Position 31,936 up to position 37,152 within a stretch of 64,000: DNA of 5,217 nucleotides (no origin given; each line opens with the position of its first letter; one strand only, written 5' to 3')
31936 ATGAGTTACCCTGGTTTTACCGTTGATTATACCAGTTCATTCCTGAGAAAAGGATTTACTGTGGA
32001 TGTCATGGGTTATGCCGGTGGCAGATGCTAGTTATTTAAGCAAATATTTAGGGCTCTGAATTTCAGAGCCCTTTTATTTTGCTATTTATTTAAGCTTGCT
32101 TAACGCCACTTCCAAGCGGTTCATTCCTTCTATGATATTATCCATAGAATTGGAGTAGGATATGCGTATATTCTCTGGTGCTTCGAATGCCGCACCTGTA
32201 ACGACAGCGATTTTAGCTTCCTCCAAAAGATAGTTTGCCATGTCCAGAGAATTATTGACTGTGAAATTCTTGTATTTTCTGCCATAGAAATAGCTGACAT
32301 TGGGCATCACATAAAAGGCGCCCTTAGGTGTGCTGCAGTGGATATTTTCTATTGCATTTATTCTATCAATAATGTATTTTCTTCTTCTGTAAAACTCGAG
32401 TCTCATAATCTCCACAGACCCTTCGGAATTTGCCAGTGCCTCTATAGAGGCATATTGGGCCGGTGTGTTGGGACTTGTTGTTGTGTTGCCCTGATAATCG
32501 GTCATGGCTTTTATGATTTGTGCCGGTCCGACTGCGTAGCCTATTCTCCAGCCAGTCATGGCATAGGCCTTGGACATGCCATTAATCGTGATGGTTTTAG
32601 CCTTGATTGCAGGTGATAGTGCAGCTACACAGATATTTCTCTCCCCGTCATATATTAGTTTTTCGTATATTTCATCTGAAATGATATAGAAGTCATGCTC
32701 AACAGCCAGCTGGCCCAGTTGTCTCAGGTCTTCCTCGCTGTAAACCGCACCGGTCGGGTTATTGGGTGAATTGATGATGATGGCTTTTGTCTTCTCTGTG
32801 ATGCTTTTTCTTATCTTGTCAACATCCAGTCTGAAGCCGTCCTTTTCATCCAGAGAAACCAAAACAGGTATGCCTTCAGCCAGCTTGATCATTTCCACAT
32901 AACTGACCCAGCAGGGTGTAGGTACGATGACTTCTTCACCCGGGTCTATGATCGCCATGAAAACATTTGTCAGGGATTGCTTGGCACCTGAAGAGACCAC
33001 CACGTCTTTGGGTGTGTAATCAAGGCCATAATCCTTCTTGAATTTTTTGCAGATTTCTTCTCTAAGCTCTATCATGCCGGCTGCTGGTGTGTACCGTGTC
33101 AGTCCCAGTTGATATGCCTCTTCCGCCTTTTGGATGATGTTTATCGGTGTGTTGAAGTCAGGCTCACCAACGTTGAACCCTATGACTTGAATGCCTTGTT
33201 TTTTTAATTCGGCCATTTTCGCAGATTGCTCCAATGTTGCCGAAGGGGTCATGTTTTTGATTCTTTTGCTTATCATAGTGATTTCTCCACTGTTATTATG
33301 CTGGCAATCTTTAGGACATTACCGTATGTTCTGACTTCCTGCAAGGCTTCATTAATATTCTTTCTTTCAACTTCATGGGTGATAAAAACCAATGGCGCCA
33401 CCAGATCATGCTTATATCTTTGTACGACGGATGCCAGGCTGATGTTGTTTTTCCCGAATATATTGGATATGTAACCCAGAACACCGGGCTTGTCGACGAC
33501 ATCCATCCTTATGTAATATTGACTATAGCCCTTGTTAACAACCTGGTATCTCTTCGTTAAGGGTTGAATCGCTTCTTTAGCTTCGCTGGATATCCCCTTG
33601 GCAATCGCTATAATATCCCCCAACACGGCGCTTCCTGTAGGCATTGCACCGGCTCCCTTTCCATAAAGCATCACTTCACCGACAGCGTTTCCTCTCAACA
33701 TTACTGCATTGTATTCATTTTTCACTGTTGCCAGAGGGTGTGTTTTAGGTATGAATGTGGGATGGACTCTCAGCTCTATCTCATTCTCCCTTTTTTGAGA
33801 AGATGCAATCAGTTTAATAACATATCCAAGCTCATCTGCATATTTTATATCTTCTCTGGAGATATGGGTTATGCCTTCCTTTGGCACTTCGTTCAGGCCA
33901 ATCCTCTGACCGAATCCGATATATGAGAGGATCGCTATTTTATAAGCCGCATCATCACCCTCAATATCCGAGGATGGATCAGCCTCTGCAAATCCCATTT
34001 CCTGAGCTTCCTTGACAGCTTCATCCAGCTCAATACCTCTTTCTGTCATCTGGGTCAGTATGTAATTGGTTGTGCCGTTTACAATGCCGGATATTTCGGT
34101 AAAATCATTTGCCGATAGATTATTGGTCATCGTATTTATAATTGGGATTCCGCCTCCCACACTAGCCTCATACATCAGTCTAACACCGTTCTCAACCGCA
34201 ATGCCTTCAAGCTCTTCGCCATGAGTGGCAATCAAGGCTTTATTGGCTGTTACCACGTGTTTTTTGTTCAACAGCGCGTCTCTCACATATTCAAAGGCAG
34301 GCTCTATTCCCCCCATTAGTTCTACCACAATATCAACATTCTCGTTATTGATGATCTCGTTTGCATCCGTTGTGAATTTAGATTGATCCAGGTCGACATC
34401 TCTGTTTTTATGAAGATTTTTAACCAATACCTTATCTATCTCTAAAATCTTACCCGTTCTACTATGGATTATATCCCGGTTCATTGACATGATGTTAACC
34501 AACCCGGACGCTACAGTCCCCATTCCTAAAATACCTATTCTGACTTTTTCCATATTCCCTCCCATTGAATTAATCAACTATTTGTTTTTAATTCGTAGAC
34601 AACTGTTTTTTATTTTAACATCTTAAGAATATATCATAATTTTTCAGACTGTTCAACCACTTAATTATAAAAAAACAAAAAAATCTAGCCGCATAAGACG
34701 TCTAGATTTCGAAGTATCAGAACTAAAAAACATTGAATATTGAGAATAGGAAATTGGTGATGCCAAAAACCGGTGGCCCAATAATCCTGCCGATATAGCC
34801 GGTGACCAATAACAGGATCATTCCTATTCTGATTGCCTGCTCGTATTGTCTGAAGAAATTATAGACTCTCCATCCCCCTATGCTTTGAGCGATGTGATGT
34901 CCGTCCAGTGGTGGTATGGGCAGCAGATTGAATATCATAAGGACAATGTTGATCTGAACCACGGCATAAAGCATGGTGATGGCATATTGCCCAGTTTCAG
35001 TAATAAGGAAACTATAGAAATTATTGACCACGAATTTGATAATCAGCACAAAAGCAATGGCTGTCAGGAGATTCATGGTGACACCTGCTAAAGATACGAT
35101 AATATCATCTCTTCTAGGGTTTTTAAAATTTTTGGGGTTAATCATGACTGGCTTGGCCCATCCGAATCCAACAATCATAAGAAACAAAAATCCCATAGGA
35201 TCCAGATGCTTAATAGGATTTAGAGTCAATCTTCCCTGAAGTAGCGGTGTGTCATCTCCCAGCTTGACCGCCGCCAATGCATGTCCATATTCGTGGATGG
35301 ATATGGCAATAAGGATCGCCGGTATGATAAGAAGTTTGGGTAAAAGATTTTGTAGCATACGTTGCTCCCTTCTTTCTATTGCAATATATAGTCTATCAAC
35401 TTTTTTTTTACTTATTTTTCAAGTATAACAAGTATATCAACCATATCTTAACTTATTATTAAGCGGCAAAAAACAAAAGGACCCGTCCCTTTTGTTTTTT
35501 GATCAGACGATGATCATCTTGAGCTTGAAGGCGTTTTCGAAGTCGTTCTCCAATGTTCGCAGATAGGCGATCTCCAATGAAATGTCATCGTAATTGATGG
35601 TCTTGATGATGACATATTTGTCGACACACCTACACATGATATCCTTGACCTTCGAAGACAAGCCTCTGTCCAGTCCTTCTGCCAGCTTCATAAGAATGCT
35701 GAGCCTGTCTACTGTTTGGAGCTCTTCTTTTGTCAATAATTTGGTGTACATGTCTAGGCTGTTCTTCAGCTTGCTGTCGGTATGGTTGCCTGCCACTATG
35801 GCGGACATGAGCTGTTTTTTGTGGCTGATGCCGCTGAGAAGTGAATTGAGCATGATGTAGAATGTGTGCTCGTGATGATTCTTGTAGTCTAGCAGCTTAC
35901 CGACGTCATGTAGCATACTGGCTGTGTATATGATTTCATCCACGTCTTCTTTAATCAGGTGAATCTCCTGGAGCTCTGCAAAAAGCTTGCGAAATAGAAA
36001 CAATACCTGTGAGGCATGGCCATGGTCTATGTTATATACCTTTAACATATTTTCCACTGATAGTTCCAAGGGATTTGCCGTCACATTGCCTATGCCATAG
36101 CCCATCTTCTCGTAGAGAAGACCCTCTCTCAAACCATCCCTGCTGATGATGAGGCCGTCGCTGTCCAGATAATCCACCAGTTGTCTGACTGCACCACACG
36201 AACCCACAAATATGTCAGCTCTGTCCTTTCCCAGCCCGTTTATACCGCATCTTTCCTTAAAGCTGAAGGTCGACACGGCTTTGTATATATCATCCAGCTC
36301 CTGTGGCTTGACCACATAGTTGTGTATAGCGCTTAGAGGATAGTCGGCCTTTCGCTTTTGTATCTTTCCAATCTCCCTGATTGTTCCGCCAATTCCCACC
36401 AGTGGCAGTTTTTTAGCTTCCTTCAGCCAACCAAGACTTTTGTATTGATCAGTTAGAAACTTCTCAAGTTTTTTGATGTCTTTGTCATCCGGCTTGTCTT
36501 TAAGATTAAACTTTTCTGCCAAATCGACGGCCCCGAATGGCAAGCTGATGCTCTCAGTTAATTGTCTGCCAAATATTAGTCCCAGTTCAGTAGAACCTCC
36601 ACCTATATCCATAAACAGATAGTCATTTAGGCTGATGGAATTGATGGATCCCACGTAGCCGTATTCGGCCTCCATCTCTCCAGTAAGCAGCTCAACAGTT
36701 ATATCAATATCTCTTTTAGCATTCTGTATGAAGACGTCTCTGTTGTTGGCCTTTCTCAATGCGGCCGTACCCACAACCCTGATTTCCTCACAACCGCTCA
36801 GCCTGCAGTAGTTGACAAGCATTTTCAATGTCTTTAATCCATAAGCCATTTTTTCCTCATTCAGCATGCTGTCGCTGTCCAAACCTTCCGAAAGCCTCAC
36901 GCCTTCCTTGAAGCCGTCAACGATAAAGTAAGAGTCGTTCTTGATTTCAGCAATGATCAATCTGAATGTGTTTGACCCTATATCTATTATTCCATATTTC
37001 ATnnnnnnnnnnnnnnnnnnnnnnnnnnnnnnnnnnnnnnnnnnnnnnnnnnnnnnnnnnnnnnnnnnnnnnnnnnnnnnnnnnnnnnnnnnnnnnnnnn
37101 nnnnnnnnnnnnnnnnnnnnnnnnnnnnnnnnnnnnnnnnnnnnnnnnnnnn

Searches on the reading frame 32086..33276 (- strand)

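Call 4: search_protein_families(library=pfam, proteins=[window:32086-33276:-], max_evalue=0.01)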
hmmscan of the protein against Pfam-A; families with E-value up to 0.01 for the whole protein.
window:32086-33276:- (396 aa): 6 families
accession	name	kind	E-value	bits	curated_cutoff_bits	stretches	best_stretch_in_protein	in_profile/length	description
PF00155.27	Aminotran_1_2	-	1.2e-73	248.8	19.7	1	30-381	2-354/361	Aminotransferase class I and II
PF01041.23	DegT_DnrJ_EryC1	-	8.8e-12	45.3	19.8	1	92-201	43-145/360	DegT/DnrJ/EryC1/StrS aminotransferase family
PF12897.13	Asp_aminotransf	-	2e-08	33.9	27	1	115-334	126-348/421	Aspartate amino-transferase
PF01053.26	Cys_Met_Meta_PP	-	5e-06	25.8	27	1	89-202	68-174/381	Cys/Met metabolism PLP-dependent enzyme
PF00266.25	Aminotran_5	-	4.7e-05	23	21.5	1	69-198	42-172/371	Aminotransferase class-V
PF01212.27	Beta_elim_lyase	-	6.6e-05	22.8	27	1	52-201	18-168/288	Beta-eliminating lyase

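Call 5: search_protein_families(library=ncbifam, proteins=[window:32086-33276:-], max_evalue=0.01)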
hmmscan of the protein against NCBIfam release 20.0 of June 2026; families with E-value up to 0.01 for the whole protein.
window:32086-33276:- (396 aa): 93 families (the best 25 are shown)
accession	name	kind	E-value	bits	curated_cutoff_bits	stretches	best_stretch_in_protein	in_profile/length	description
NF041091.1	asp_aminotase_Arch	equivalog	9e-123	409.8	550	1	3-389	1-372/376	aspartate aminotransferase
NF004769.0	PRK06107.1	equivalog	5.6e-112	374.4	617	1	2-395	6-401/402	aspartate transaminase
NF005816.0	PRK07682.1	equivalog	4.3e-93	312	620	1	2-394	6-385/390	aminotransferase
NF004975.0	PRK06348.1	equivalog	1.9e-91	306.9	549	1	17-389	17-380/384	pyridoxal phosphate-dependent aminotransferase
NF005817.0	PRK07683.1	equivalog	2.1e-89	299.9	575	1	17-393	16-382/387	aminotransferase A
NF041364.1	GntC_guanitoxin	equivalog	3.2e-89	299.3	415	1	36-389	5-354/356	guanitoxin biosynthesis PLP-dependent (S)-gamma-hydroxy-L-arginine cyclodehydratase GntC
NF006229.0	PRK08361.1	equivalog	2e-85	287.2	624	1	17-395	18-391/391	aspartate aminotransferase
NF006230.0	PRK08363.1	equivalog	1.5e-80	270.9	534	1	16-393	17-393/398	alanine aminotransferase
NF005588.0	PRK07309.1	equivalog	7.1e-80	268.8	576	1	31-392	32-386/391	pyridoxal phosphate-dependent aminotransferase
NF005601.0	PRK07337.1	equivalog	4.7e-75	253.1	496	1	2-392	8-392/394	pyridoxal phosphate-dependent aminotransferase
NF004770.0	PRK06108.1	subfamily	1.1e-72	245.1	422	1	9-394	13-394/396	pyridoxal phosphate-dependent aminotransferase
NF005744.0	PRK07568.1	subfamily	1.9e-71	241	389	1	2-394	3-392/398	pyridoxal phosphate-dependent aminotransferase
NF005855.0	PRK07777.1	equivalog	4e-71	240.4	553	1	19-389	19-385/391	pyridoxal phosphate-dependent aminotransferase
TIGR03540.1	DapC_direct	equivalog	6.2e-71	239.3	593.25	1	2-389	2-381/383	LL-diaminopimelate aminotransferase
NF006514.0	PRK08960.1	equivalog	2.9e-70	237.1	554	1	2-394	5-387/388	pyridoxal phosphate-dependent aminotransferase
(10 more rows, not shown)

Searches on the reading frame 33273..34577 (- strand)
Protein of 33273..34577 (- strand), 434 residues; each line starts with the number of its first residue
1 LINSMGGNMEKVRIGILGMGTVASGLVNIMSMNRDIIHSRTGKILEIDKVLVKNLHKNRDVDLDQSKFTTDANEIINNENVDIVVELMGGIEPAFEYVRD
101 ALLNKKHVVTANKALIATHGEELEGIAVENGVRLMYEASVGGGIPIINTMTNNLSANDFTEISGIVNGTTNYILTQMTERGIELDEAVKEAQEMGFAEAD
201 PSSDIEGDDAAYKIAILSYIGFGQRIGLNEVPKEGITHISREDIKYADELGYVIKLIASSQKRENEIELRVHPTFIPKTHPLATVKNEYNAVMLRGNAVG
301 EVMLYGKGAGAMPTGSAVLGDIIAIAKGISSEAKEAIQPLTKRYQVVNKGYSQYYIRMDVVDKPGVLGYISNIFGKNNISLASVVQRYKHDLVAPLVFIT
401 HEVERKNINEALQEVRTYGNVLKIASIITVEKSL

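Call 4: search_protein_families(library=pfam, proteins=[window:33273-34577:-], max_evalue=0.01)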
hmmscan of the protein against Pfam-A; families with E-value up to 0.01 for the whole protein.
window:33273-34577:- (434 aa): 4 families
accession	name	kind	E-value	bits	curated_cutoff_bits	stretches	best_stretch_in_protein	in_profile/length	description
PF00742.24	Homoserine_dh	-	5e-66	222.3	22.9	1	145-323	1-173/173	Homoserine dehydrogenase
PF03447.22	NAD_binding_3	-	2.5e-18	67.3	24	1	18-137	1-116/116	Homoserine dehydrogenase, NAD binding domain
PF01842.31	ACT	-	1.9e-09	37.6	27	1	354-416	1-62/66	ACT domain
PF22629.2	ACT_AHAS_ss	-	0.0014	19.2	27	1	357-423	2-67/67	AHAS small subunit-like ACT domain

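Call 5: search_protein_families(library=ncbifam, proteins=[window:33273-34577:-], max_evalue=0.01)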
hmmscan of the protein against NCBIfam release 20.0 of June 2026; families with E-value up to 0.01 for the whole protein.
window:33273-34577:- (434 aa): 10 families
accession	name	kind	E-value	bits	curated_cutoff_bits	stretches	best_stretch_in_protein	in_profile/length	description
NF004976.0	PRK06349.1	subfamily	4.1e-159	530.3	205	1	9-432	2-428/430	homoserine dehydrogenase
NF004912.0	PRK06270.1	equivalog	4.7e-84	282.7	373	1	9-328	1-339/343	homoserine dehydrogenase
NF006235.0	PRK08374.1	equivalog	8e-54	183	451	1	64-326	75-329/336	homoserine dehydrogenase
NF005290.0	PRK06813.1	equivalog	2.1e-42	145.4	286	1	86-327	97-338/346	homoserine dehydrogenase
NF006959.0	PRK09436.1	equivalog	1.5e-30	105.9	726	1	10-327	464-814/819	bifunctional aspartate kinase/homoserine dehydrogenase I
NF005002.0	PRK06392.1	equivalog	6.4e-29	100.9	296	1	12-325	4-324/329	homoserine dehydrogenase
NF007003.0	PRK09466.1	subfamily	6.6e-17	61.2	582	1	13-231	460-693/810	bifunctional aspartate kinase/homoserine dehydrogenase II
TIGR01327.1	PGDH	equivalog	0.00061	18.7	454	1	348-421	446-520/525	phosphoglycerate dehydrogenase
NF009830.0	PRK13304.1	equivalog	0.0021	17.6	267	1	12-151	2-133/265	aspartate dehydrogenase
NF006352.0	PRK08577.1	equivalog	0.0062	16.6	140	0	348-381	51-84/136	hypothetical protein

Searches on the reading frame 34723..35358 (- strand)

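Call 43: search_protein_families(library=pfam, proteins=[window:34723-35358:-], max_evalue=0.000001)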
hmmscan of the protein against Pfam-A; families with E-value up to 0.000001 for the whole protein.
window:34723-35358:- (211 aa): 1 family
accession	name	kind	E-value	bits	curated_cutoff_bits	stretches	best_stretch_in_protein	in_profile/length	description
PF02163.28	Peptidase_M50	-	8.2e-16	58.5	27.2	1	12-185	3-220/221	Peptidase family M50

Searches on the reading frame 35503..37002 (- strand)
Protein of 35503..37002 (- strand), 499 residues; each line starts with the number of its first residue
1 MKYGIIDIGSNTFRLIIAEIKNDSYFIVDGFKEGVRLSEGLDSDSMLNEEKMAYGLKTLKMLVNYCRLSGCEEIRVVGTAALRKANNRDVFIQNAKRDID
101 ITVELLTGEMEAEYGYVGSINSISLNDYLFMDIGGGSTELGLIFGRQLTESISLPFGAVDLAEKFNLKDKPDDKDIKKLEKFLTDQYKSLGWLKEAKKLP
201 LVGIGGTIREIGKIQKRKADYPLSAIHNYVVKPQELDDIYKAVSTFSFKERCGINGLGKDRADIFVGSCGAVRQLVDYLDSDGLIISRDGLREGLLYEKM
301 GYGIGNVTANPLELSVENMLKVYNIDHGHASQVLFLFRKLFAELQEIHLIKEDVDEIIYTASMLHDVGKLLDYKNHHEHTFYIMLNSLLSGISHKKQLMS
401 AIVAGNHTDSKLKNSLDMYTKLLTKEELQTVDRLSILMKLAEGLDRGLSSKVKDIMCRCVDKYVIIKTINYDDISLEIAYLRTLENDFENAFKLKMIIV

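Call 43: search_protein_families(library=pfam, proteins=[window:35503-37002:-], max_evalue=0.000001)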
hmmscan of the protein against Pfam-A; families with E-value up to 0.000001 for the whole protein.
window:35503-37002:- (499 aa): 2 families
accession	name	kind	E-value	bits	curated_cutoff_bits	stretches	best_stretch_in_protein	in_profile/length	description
PF02541.22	Ppx-GppA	-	3.6e-55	187.8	27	1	16-301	1-283/285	Ppx/GppA phosphatase family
PF21447.3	Ppx-GppA_III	-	3.5e-16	60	27.3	1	314-459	4-147/177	Ppx/GppA phosphatase, domain III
